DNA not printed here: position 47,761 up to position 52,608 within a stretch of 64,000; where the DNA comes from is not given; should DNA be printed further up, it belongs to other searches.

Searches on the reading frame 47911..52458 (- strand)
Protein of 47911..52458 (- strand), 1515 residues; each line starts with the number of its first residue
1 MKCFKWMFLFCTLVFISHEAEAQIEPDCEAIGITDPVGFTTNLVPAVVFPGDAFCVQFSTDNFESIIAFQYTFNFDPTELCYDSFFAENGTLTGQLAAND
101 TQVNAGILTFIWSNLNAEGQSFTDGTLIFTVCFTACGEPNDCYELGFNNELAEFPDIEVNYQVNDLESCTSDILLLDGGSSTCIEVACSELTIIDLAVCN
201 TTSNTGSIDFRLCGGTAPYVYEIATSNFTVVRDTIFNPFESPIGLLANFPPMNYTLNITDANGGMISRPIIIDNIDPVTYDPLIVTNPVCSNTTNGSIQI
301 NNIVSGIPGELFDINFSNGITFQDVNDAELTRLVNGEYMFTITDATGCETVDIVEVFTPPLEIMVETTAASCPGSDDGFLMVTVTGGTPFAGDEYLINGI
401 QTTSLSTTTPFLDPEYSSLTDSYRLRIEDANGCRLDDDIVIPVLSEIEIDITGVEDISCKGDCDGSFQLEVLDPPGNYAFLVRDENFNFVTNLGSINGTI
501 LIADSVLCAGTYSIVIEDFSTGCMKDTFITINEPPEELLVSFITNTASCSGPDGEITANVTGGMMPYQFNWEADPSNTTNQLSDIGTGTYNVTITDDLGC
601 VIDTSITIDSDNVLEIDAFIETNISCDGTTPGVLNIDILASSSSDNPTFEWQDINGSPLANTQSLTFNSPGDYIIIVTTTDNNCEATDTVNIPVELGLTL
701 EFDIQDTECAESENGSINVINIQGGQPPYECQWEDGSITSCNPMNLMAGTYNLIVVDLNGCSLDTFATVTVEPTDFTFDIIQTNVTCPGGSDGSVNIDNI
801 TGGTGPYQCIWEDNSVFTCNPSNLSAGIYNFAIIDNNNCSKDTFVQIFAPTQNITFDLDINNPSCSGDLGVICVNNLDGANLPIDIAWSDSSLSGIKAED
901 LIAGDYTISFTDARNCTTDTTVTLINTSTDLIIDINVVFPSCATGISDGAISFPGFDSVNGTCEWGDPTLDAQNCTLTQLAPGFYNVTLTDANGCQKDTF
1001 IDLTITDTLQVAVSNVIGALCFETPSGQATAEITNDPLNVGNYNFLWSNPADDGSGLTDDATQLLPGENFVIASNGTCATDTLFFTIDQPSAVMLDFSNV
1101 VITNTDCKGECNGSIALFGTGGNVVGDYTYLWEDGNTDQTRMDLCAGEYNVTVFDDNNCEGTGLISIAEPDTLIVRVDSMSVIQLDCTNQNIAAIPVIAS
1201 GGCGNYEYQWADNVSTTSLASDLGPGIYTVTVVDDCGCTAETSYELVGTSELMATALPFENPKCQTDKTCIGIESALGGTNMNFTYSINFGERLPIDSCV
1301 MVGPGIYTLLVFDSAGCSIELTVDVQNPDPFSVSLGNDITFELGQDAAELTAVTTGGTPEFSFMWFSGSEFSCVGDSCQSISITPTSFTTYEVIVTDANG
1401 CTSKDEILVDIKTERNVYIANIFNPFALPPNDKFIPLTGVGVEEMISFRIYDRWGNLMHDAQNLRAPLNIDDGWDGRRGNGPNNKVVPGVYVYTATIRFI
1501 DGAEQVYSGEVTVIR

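Call 36: search_protein_families(library=pfam, proteins=[window:47911-52458:-], max_evalue=0.01)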
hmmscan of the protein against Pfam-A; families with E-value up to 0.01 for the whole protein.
window:47911-52458:- (1515 aa): 8 families
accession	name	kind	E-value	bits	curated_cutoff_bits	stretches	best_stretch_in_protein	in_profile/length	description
PF13573.12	SprB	-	5.5e-32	109.5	28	4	703-737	3-36/37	SprB repeat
PF23585.1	DUF7137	-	6.4e-07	29.6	27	0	720-759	59-99/137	Domain of unknown function (DUF7137)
PF13585.12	CHU_C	-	2.5e-06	28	27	1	1439-1509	22-82/86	CHU_C Type IX secretion signal domain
PF06832.18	BiPBP_C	-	4.3e-06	27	26.8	0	973-997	62-86/90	Penicillin-Binding Protein C-terminus Family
PF23044.1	SH3-C_UBE2O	-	0.0014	18.9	21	0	705-747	18-57/68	UBE2O, ubiquitin binding SH3-C domain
PF22352.2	K319L-like_PKD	-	0.0018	18.7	27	0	644-694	26-84/84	K319L-like, PKD domain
PF00963.24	Cohesin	-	0.0023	18.6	24.1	0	50-135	12-101/139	Cohesin domain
PF00801.26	PKD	-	0.0096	16.3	23.5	0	643-694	26-80/80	PKD domain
